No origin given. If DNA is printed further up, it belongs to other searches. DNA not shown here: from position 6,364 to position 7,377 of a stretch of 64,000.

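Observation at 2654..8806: Archaeal-type methanofuran 'furan-arm' genes (MfnB, MfnE-like, MfnF-like) combined with radical SAM, HAD and UbiA-like genes in one bacterial operon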

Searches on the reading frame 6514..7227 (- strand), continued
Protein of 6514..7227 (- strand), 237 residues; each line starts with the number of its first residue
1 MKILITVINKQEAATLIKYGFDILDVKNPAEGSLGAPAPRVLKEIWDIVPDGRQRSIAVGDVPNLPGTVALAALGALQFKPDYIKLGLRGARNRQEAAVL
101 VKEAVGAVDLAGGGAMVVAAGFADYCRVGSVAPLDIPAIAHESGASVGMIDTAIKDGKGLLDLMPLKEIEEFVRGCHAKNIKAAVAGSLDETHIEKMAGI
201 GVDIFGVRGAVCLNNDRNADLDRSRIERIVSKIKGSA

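Call 17: find_encoding_contigs(protein=P0008, flank=10000, max_places=2)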
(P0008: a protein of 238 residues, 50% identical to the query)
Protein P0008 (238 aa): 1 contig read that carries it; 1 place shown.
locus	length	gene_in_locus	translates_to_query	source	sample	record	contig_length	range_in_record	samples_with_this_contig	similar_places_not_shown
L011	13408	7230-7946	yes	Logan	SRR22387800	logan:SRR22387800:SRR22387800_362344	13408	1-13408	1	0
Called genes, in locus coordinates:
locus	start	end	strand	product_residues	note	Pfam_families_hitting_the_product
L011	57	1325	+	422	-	PF00657:Lipase_GDSL (faint), PF13472:Lipase_GDSL_2, PF25063:ARM_TT21_C (weak), PF13432:TPR_16 (weak)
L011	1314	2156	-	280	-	PF24167:DUF7411 (faint)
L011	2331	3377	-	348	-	PF04055:Radical_SAM, PF13353:Fer4_12 (weak), PF13186:SPASM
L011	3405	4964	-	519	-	PF02310:B12-binding, PF04055:Radical_SAM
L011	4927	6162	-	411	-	-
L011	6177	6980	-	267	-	PF13578:Methyltransf_24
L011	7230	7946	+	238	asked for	PF04476:4HFCP_synth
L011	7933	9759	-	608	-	PF13522:GATase_6 (weak), PF13537:GATase_7, PF00733:Asn_synthase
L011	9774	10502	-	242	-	PF00977:His_biosynth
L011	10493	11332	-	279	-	-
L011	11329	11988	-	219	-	PF00696:AA_kinase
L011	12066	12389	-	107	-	-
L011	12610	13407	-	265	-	?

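Call 23: search_solved_structures(query=window:6514-7227:-, show_alignments=1)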
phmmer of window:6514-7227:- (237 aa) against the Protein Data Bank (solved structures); distinct sequences matched with E-value up to 0.001: 1.
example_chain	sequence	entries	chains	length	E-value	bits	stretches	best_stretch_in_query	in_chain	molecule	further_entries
4rc1_A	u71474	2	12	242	9.7e-56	192.3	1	2-228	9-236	UPF0264 protein MJ1099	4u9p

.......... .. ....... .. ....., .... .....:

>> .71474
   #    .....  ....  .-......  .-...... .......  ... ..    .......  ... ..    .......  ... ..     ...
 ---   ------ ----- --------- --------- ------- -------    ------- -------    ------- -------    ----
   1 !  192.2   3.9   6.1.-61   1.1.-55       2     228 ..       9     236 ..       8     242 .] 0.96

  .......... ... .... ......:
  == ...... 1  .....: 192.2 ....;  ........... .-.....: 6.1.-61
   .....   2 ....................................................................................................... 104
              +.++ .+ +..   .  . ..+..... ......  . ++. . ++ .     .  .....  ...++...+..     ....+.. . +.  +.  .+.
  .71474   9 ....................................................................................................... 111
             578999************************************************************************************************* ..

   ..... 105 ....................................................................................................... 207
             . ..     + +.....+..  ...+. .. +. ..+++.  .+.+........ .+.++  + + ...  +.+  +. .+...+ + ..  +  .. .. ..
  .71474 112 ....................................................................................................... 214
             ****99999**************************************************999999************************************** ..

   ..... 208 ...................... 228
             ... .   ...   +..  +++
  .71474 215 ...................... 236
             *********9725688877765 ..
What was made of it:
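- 6514..7227 (-): MfnB, (5-formylfuran-3-yl)methyl phosphate (4-HFC-P) synthase. Full-length match to MJ1099 4RC1, E 1e-55 (call 23).
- On MfnB / 4-HFC-P synthase (PF04476; NCBIfam NF002573): 4RC1_A, E 9.7e-56, residues 2-228 (call 23).
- Checked: It aligns over its full length to MJ1099 (PDB 4RC1, E 1e-55, call 23).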
